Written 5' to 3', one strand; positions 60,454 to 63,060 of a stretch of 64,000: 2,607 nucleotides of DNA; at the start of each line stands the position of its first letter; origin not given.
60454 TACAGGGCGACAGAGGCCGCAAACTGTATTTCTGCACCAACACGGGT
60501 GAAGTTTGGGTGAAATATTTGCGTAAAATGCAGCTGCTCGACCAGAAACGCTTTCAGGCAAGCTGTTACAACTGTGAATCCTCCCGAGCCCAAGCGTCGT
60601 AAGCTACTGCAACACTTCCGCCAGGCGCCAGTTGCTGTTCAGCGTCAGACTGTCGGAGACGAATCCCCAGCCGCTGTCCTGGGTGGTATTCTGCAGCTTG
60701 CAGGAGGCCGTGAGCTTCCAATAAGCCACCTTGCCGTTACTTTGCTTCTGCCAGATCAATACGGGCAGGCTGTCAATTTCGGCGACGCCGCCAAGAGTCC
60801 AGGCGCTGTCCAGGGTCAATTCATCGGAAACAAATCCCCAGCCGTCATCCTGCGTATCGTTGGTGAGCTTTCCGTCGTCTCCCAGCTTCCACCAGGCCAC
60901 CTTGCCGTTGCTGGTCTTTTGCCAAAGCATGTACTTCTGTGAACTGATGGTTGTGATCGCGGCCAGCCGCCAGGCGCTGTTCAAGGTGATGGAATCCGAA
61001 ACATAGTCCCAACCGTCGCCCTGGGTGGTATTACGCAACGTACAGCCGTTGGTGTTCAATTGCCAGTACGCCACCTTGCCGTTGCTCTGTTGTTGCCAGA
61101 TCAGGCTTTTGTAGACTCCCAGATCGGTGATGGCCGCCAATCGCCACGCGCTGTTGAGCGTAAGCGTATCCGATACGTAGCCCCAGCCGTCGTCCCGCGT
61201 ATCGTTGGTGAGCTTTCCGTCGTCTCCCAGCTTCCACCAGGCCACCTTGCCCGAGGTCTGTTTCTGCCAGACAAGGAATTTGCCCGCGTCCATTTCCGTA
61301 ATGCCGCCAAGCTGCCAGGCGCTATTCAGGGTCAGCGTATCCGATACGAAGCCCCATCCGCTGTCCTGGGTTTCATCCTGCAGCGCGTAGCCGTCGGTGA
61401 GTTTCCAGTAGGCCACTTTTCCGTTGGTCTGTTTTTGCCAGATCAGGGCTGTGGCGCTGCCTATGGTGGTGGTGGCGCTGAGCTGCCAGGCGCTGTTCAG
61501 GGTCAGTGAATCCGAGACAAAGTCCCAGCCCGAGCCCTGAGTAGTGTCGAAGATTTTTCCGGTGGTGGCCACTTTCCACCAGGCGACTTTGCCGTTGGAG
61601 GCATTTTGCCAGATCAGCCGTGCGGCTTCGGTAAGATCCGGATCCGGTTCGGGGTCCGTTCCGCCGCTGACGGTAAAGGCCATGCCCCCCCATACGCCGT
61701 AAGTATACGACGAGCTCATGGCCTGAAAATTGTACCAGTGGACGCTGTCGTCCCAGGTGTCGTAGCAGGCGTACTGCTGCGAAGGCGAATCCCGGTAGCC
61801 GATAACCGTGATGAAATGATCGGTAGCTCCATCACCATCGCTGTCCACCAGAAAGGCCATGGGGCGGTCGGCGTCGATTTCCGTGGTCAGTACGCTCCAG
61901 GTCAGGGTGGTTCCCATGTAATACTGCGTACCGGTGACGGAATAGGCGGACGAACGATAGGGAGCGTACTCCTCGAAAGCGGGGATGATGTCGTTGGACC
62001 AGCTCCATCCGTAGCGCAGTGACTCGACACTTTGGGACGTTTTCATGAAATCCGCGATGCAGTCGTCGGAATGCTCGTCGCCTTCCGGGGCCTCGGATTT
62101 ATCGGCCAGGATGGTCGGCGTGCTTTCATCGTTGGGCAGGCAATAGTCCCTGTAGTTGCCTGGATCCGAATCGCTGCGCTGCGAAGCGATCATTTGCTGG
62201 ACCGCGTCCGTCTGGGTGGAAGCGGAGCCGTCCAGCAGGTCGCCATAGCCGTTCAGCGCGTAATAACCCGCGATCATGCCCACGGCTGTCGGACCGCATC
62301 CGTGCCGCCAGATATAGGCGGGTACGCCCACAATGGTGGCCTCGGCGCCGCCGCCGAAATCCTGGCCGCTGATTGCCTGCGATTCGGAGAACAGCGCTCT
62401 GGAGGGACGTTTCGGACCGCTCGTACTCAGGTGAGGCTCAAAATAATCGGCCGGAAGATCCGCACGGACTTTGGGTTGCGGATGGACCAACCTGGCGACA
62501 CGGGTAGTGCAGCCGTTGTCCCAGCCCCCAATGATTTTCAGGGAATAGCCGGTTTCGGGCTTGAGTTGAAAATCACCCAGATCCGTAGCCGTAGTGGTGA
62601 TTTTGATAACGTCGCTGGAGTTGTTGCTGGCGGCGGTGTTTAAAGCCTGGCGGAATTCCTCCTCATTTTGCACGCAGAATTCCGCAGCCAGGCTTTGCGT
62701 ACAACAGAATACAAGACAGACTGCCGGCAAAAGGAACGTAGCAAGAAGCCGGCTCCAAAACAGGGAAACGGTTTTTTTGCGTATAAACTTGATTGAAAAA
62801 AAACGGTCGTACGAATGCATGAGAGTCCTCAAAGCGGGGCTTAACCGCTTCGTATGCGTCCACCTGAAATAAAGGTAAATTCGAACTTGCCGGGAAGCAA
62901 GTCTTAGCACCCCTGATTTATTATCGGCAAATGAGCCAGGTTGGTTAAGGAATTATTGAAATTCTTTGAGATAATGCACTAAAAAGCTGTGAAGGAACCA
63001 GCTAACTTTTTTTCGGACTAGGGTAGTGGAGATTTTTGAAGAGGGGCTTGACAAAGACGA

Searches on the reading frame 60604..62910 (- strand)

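Call 19: search_protein_families(library=pfam, proteins=[window:60604-62910:-], max_evalue=0.001)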
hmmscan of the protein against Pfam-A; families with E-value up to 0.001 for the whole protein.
window:60604-62910:- (768 aa): 1 family
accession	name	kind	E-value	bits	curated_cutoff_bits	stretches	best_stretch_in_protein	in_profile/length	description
PF13529.12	Peptidase_C39_2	-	4.1e-06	27.9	24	0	327-386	78-143/143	Peptidase_C39 like family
